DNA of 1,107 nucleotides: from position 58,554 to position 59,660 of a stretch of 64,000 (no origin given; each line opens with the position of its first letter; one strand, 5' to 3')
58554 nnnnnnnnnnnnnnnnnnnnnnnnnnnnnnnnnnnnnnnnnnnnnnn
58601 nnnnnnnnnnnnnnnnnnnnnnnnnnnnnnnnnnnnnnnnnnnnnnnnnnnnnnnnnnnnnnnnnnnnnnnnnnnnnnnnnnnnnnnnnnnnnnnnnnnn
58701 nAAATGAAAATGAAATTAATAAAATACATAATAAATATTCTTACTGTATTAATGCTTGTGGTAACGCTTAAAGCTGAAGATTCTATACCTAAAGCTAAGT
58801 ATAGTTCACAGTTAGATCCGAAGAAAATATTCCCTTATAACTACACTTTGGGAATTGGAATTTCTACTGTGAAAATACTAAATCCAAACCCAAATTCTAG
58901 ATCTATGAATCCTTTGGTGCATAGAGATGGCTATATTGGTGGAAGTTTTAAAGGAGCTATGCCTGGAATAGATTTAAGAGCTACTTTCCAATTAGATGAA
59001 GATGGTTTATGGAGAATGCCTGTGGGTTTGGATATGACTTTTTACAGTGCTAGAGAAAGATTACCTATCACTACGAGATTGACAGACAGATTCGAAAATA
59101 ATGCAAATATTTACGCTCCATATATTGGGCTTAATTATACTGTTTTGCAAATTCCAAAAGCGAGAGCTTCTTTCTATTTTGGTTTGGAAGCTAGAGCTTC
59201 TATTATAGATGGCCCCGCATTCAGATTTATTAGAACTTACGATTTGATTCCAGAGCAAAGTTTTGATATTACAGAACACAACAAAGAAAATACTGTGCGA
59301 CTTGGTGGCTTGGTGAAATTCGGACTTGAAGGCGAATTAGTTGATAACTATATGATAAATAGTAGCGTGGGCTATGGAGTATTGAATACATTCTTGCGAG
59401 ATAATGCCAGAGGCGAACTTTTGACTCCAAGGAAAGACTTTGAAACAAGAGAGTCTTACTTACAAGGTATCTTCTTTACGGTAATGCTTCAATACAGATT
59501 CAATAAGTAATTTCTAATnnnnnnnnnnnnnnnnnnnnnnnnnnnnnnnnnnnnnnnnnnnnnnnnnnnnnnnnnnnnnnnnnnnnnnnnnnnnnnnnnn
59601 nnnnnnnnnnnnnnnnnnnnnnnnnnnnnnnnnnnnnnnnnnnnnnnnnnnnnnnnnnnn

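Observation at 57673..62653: GT2 - OMP barrel - Cys-rich GT9 - GT9 - BNR lipoprotein module fused onto the end of the T9SS cargo array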

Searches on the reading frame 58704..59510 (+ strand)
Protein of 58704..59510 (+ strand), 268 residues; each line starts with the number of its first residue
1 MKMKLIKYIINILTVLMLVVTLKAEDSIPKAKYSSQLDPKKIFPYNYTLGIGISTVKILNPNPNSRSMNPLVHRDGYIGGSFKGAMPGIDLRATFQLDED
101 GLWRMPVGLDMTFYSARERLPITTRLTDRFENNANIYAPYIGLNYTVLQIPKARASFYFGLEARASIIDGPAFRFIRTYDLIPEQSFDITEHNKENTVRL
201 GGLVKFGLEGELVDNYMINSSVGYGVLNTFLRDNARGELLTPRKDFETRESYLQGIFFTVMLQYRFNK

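Call 3: search_protein_families(library=pfam, proteins=[window:58704-59510:+], max_evalue=0.01)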
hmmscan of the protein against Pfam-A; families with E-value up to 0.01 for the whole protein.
window:58704-59510:+ (268 aa): 0 families

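Call 4: search_protein_families(library=ncbifam, proteins=[window:58704-59510:+], max_evalue=0.01)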
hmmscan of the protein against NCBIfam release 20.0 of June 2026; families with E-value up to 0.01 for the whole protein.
window:58704-59510:+ (268 aa): 0 families

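Call 9: find_encoding_contigs(protein=window:58704-59510:+, flank=10000, max_places=6)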
Protein window:58704-59510:+ (268 aa): 15 contigs read that carry it; 6 places shown.
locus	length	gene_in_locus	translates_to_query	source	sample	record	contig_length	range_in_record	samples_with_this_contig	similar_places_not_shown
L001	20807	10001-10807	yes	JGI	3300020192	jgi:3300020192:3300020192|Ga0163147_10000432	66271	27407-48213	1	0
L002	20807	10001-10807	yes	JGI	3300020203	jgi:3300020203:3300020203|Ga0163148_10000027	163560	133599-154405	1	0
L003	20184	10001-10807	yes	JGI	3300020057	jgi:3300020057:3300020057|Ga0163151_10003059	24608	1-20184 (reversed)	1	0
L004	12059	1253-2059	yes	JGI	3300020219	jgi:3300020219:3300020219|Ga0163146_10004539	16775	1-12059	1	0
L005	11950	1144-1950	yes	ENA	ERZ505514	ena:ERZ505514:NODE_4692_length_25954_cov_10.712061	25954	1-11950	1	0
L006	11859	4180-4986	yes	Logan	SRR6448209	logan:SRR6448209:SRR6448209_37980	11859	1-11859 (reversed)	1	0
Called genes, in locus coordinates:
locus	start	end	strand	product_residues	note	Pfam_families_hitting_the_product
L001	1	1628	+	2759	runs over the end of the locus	PF02415:Chlam_PMP (faint), PF14870:PSII_BNR, PF18962:Por_Secre_tail (weak)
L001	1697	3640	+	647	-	PF13860:FlgD_ig (weak), PF18962:Por_Secre_tail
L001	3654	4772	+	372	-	-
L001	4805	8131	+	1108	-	PF13860:FlgD_ig (faint), PF18962:Por_Secre_tail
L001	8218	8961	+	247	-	PF18962:Por_Secre_tail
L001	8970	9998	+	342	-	PF00535:Glycos_transf_2, PF10111:Glyco_tranf_2_2, PF13641:Glyco_tranf_2_3 (weak)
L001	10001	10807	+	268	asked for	-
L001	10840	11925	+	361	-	PF01075:Glyco_transf_9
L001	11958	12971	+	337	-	PF01075:Glyco_transf_9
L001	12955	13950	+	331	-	PF25852:DUF6242_C (faint), PF15902:Sortilin-Vps10 (faint), PF14870:PSII_BNR, PF13570:Beta-prop_ACSF4 (weak)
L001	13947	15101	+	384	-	PF21016:RlmN_N, PF04055:Radical_SAM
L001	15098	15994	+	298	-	-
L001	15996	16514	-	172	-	PF05708:Peptidase_C92 (faint), PF05257:CHAP (faint), PF00877:NLPC_P60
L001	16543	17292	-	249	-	PF21948:LplA-B_cat, PF03099:BPL_LplA_LipB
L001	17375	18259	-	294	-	PF01370:Epimerase (weak), PF05368:NmrA, PF13460:NAD_binding_10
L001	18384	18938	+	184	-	PF13505:OMP_b-brl (weak)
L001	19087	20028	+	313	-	PF01073:3Beta_HSD, PF01370:Epimerase, PF02719:Polysacc_synt_2 (faint), PF07993:NAD_binding_4 (faint), PF16363:GDP_Man_Dehyd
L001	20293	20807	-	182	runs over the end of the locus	PF01923:Cob_adeno_trans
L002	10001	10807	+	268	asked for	-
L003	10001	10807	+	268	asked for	-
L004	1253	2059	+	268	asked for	-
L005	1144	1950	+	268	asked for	-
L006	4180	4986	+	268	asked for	-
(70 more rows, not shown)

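Call 10: find_homologous_proteins(query=window:58704-59510:+)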
Query window:58704-59510:+ (268 aa): 11 proteins with E <= 0.001 among 788 candidates.
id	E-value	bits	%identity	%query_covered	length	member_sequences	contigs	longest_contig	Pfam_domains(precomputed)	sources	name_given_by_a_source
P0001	3.2e-174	596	100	99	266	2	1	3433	-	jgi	-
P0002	5.0e-154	529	85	99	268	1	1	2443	-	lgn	-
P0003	6.4e-149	513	83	100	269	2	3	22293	-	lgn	-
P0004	2.8e-146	504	82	99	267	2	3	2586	-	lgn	-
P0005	1.5e-143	495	80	99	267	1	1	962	-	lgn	-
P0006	9.1e-80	286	50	100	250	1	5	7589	-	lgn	-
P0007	6.0e-77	277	53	85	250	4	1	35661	-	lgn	-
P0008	1.0e-67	247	51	85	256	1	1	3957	-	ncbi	-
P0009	7.3e-43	165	45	70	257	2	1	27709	-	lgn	-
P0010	4.9e-38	149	36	84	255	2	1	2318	-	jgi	-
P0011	1.2e-17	82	31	82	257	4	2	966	-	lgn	-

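Call 11: find_encoding_contigs(protein=P0007, flank=10000, max_places=2)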
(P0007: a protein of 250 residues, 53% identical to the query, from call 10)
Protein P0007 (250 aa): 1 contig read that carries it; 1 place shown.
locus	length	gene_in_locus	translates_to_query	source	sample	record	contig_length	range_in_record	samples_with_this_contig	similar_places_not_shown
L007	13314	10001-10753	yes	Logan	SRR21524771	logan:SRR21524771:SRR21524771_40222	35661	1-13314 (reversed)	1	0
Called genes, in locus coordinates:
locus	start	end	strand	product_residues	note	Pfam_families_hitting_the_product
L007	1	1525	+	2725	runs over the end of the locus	PF14870:PSII_BNR, PF18962:Por_Secre_tail (weak)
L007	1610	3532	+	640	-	PF18962:Por_Secre_tail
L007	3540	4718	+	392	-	-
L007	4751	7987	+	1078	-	PF18962:Por_Secre_tail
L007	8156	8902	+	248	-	PF18962:Por_Secre_tail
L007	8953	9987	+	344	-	PF00535:Glycos_transf_2, PF10111:Glyco_tranf_2_2, PF13641:Glyco_tranf_2_3 (weak)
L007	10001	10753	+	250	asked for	-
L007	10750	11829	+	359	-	PF01075:Glyco_transf_9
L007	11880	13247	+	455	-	PF05970:PIF1, PF02689:Herpes_Helicase (faint), PF13245:AAA_19, PF13401:AAA_22 (faint), PF13604:AAA_30, PF01443:Viral_helicase1 (faint), PF13538:UvrD_C_2 (faint)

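Call 12: find_encoding_contigs(protein=P0009, flank=10000, max_places=2)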
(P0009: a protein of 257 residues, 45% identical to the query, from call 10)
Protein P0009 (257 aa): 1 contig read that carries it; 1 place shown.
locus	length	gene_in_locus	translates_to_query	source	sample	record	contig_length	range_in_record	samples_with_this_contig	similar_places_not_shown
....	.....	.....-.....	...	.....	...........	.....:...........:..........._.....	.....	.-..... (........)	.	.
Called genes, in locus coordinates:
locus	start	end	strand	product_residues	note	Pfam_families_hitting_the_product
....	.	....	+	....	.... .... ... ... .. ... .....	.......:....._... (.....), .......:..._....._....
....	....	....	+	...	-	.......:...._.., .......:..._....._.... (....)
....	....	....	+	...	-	-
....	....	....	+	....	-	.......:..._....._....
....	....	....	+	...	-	-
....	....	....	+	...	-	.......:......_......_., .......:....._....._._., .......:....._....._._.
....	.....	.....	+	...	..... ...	-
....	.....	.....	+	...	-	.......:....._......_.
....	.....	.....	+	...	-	-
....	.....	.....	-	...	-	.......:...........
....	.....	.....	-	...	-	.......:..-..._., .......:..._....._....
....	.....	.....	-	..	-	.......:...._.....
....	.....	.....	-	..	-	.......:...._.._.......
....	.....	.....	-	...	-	-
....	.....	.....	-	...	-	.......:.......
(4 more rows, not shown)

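Call 13: find_encoding_contigs(protein=P0003, flank=10000, max_places=2)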
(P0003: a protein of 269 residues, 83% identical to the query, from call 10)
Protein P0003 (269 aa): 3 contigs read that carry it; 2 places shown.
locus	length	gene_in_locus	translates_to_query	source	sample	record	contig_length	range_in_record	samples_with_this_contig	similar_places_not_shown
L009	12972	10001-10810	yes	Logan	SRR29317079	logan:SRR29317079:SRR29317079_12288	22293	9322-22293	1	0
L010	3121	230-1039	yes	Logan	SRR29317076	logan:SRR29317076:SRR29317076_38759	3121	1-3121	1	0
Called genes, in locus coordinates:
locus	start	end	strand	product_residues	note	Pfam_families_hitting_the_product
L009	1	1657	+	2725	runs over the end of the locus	PF02415:Chlam_PMP (faint), PF05345:He_PIG (faint), PF14870:PSII_BNR, PF18962:Por_Secre_tail (weak)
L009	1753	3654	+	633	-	PF13860:FlgD_ig, PF18962:Por_Secre_tail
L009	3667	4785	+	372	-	-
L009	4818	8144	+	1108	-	PF18962:Por_Secre_tail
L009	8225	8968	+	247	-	PF18962:Por_Secre_tail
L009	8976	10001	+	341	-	PF00535:Glycos_transf_2, PF10111:Glyco_tranf_2_2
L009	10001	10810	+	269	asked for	-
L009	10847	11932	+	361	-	PF01075:Glyco_transf_9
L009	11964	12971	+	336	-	?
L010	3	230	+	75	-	?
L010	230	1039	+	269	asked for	-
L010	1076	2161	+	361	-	PF01075:Glyco_transf_9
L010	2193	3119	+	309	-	?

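Call 22: predict_structure(alignment_id=A1)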
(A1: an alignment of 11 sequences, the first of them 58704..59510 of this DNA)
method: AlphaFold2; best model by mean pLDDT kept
length: 268 residues; sequences in the alignment: 11
mean_pLDDT: 78.3   pTM: 0.69
mean pLDDT of the five models: 78.3, 78.1, 77.5, 73.6, 73.0
residues with pLDDT >= 90: 92; 70-90: 110; 50-70: 28; < 50: 38
segments of 3 or more residues with pLDDT < 50: 21-38, 62-80
pLDDT, mean of each block of 10 residues (from residue 1): 63 65 44 47 77 87 42 40 81 92 94 84 82 90 95 92 91 86 86 86 95 91 88 76 69 88 87
secondary structure, 60 per line:
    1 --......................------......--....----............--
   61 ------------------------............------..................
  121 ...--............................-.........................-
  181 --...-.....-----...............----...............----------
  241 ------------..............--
elements in order: H3-24 H31-36 H39-42 E47-58 E85-96 E103-123 E126-150 E155-179 E187-191 E197-211 E216-230 E253-266

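Call 49: search_protein_representatives(alignment_id=A1)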
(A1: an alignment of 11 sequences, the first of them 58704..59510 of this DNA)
Query: 11 sequences, 251 profile positions. Proteins with E-value up to 0.001 (for the whole library): 167; up to 1e-10: 156; up to 1e-30: 117. The best 150 are listed.
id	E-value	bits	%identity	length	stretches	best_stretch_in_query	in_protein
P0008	1.7e-108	378.1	-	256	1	3-251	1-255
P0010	5.7e-97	340.3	-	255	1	4-250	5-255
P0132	6.4e-79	281.2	-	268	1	1-250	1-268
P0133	1.1e-74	267.3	-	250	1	4-250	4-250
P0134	1.7e-71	256.9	-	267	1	19-250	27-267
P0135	1.2e-65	237.7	-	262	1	7-250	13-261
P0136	1.1e-64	234.5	-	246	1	6-249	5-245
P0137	1.9e-63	230.5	-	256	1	3-250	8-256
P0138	5.7e-63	229.0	-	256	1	6-250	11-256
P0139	7.4e-63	228.6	-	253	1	4-250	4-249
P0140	5.8e-62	225.6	-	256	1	4-250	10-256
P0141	9.0e-62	225.0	-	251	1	1-250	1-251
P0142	4.8e-61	222.6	-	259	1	7-250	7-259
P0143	1.5e-60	221.1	-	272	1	25-250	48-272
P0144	2.8e-60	220.1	-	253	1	7-250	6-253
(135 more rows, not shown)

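Call 71: search_protein_families(library=ncbifam, proteins=[L001:15098-15994:+], max_evalue=0.001)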
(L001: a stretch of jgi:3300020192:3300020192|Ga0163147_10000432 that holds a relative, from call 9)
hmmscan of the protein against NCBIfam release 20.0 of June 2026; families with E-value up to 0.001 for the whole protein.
L001:15098-15994:+ (298 aa): 0 families
